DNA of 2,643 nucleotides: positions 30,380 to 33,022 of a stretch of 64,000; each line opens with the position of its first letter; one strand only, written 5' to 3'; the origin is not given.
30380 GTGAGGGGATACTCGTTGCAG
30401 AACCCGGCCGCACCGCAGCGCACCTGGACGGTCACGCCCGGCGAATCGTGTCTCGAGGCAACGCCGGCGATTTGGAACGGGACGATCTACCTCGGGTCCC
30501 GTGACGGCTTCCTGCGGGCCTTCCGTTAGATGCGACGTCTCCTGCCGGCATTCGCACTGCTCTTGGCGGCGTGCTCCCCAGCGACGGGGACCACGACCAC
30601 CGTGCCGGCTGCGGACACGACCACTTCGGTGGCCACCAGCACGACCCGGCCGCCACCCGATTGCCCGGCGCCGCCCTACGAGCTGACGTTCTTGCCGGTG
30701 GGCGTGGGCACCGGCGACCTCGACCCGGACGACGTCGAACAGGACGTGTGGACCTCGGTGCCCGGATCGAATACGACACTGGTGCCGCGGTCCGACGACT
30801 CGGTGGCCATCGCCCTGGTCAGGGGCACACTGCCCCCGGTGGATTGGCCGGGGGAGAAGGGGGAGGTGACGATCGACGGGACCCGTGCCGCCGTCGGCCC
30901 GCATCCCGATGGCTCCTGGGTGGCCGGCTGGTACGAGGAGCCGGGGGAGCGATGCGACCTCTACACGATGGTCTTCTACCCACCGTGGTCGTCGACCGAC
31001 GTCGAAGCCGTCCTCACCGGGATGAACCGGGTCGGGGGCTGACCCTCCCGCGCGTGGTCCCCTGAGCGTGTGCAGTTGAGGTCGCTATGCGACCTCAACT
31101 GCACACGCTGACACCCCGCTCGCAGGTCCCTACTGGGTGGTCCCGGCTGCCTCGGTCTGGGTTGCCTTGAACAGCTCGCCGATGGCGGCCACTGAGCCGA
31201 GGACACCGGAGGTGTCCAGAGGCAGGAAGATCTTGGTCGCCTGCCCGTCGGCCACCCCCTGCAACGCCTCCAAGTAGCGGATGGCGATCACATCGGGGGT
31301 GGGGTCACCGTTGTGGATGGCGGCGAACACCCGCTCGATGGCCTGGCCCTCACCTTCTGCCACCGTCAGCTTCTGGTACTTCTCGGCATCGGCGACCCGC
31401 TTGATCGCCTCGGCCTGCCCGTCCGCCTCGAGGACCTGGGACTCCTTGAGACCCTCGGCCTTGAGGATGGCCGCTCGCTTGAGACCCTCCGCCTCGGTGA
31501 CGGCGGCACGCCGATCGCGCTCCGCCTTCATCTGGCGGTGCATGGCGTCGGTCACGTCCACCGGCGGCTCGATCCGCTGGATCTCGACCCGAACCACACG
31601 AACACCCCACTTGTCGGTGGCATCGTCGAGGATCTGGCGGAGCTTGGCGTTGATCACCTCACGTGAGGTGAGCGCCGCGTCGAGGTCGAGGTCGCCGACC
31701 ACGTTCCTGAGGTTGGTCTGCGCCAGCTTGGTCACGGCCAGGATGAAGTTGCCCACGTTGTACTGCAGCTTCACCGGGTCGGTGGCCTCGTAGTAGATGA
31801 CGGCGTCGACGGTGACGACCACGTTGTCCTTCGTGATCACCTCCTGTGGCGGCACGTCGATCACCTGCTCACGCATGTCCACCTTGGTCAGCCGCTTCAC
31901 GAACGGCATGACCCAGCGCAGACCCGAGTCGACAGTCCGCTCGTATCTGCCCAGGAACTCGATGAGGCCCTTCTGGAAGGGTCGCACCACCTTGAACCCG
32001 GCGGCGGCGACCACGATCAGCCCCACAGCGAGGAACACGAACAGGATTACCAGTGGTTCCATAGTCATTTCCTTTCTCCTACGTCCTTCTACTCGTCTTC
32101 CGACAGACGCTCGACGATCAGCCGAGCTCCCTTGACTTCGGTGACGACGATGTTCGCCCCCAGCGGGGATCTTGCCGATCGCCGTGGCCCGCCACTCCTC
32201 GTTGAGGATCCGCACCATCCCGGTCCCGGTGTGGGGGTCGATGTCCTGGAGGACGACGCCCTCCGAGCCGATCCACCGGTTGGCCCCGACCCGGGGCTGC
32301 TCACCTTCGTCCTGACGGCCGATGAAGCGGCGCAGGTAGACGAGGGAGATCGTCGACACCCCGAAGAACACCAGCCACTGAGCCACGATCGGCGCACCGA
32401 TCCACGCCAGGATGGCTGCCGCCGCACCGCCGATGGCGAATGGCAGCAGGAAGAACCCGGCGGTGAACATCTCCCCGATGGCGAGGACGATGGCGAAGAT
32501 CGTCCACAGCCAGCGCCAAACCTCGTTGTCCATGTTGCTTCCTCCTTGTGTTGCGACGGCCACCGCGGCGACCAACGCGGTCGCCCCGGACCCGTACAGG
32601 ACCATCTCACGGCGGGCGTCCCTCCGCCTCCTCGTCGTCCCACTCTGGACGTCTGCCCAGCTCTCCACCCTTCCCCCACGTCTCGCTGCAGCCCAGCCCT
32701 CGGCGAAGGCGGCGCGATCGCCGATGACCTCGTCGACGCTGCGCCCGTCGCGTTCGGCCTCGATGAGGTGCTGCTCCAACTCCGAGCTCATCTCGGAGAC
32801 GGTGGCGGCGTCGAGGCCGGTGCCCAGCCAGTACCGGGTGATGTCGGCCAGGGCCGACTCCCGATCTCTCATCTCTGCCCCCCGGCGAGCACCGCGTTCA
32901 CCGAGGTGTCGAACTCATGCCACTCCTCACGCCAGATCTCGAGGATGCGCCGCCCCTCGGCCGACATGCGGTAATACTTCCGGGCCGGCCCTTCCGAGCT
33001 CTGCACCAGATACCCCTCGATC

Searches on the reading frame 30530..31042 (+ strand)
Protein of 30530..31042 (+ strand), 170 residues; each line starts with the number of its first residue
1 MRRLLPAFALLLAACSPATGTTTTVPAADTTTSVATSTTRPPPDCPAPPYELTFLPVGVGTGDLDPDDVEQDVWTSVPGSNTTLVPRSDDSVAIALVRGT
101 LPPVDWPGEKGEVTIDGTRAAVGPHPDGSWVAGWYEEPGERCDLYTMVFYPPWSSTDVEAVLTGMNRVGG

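Call 41: search_protein_families(library=pfam, proteins=[window:30530-31042:+])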
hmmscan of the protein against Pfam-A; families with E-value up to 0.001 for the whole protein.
window:30530-31042:+ (170 aa): 0 families

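Call 67: find_encoding_contigs(protein=window:30530-31042:+, flank=6000, max_places=6)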
Protein window:30530-31042:+ (170 aa): no gene with exactly this product is on record in the collection.

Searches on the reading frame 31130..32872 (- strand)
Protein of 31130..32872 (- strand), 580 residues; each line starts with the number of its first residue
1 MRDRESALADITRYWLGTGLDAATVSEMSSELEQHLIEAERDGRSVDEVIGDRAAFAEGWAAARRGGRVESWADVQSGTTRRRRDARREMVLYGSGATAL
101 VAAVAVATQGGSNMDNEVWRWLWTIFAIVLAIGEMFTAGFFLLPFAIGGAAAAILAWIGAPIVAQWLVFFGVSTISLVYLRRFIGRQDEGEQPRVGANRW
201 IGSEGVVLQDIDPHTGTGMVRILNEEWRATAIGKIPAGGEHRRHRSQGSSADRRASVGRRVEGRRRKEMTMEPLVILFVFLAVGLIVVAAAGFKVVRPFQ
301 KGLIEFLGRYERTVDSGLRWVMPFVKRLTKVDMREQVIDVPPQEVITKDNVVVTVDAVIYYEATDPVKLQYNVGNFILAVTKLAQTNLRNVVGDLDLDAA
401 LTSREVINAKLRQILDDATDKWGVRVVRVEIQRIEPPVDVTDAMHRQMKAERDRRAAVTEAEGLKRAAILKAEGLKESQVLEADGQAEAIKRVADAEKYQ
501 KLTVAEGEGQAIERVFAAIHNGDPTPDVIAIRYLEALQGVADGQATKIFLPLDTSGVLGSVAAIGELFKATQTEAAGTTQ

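Call 41: search_protein_families(library=pfam, proteins=[window:31130-32872:-])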
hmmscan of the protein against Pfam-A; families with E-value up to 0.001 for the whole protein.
window:31130-32872:- (580 aa): 2 families
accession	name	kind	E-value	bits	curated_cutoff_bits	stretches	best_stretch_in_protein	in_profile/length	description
PF01145.31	Band_7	-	1.2e-39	136.6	23.6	1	295-464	2-175/176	SPFH domain / Band 7 family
PF01957.25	NfeD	-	1e-05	26.1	29.1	1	198-242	2-44/57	NfeD-like C-terminal, partner-binding domain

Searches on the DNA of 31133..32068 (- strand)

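Call 75: search_with_rna_model(model_id=R1, sources=[L103, L104, L105, L106, L107, L115, L072, L031, L011, L015, L027, L036, L041, L064, L057, L003, L033, L020, L068, L062, L038, L056, L050, L018], max_evalue=1)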
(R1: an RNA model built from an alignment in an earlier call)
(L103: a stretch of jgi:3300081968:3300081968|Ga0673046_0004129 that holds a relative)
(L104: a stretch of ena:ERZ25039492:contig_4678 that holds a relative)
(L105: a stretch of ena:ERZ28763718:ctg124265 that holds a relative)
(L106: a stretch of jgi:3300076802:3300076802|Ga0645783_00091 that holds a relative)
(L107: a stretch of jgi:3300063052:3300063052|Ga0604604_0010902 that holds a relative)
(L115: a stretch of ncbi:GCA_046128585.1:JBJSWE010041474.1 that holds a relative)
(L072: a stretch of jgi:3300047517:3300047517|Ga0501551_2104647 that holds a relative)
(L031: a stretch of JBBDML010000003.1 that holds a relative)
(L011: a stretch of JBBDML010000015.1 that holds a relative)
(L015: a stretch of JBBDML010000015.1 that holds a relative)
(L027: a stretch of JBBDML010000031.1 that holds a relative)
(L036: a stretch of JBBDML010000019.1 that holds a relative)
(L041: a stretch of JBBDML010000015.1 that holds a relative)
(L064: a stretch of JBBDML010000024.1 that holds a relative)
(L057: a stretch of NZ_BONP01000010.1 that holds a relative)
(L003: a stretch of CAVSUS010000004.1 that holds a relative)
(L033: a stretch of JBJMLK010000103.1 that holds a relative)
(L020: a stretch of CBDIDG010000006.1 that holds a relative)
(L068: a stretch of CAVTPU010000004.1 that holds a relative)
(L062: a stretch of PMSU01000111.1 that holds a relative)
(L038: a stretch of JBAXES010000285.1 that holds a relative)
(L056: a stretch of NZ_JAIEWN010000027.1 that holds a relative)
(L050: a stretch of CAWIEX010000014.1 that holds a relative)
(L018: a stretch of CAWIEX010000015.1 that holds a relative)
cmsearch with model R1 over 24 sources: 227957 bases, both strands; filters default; matches with E-value up to 1: 40.
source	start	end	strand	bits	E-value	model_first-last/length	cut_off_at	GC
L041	2277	2321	+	66.6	3.4e-12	1-45/45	no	0.51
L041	2277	2321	-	66.5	3.6e-12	1-45/45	no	0.51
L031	7390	7434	+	66.2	4.1e-12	1-45/45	no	0.53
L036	3643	3687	-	66.2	4.1e-12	1-45/45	no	0.53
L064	4091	4135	+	66.2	4.1e-12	1-45/45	no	0.53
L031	7390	7434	-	65.5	5.8e-12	1-45/45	no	0.53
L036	3643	3687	+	65.5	5.8e-12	1-45/45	no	0.53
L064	4091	4135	-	65.5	5.8e-12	1-45/45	no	0.53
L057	6269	6313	+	65.1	7.1e-12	1-45/45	no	0.71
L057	6269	6313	-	65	7.6e-12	1-45/45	no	0.71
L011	809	853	+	63.1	2e-11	1-45/45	no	0.51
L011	809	853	-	59.6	1.2e-10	1-45/45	no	0.51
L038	1282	1326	+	57.8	3.1e-10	1-45/45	no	0.53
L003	4011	4055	-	57.4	3.7e-10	1-45/45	no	0.53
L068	6351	6396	+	57.3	4e-10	1-45/45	no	0.65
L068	6351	6396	-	57.3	4e-10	1-45/45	no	0.65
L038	1282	1326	-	57.2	4.1e-10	1-45/45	no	0.53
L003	4011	4055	+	56.2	7e-10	1-45/45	no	0.53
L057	562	606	+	56.2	7e-10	1-45/45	no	0.71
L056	1790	1834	+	56.1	7.2e-10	1-45/45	no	0.64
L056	1790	1834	-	55.7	8.6e-10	1-45/45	no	0.64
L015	5398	5442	+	55.4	1e-09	1-45/45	no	0.53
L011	2277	2321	+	54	2.1e-09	1-45/45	no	0.53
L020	5108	5153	+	52.8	3.9e-09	1-45/45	no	0.41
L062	4341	4386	+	52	5.8e-09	1-45/45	no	0.57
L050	6507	6551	+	51.5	7.7e-09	1-45/45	no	0.58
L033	4043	4087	+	50.9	1e-08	1-45/45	no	0.56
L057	562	606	-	50.6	1.2e-08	1-45/45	no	0.71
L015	5398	5442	-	50.3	1.4e-08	1-45/45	no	0.53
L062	4341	4386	-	50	1.6e-08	1-45/45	no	0.57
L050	6507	6551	-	49.6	2e-08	1-45/45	no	0.58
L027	4268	4312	-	48.7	3.1e-08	1-45/45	no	0.51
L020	5108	5153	-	48.3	3.9e-08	1-45/45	no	0.41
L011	2277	2321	-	47.1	7.3e-08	1-45/45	no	0.53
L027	4268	4312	+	45.9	1.3e-07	1-45/45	no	0.51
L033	4043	4087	-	44.9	2.2e-07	1-45/45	no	0.56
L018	5786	5830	+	38.2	6.6e-06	1-45/45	no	0.58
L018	5786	5830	-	33.3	8.4e-05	1-45/45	no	0.58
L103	9979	10021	-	25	0.0059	2-44/45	no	0.67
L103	9979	10021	+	24.3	0.0083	2-44/45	no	0.67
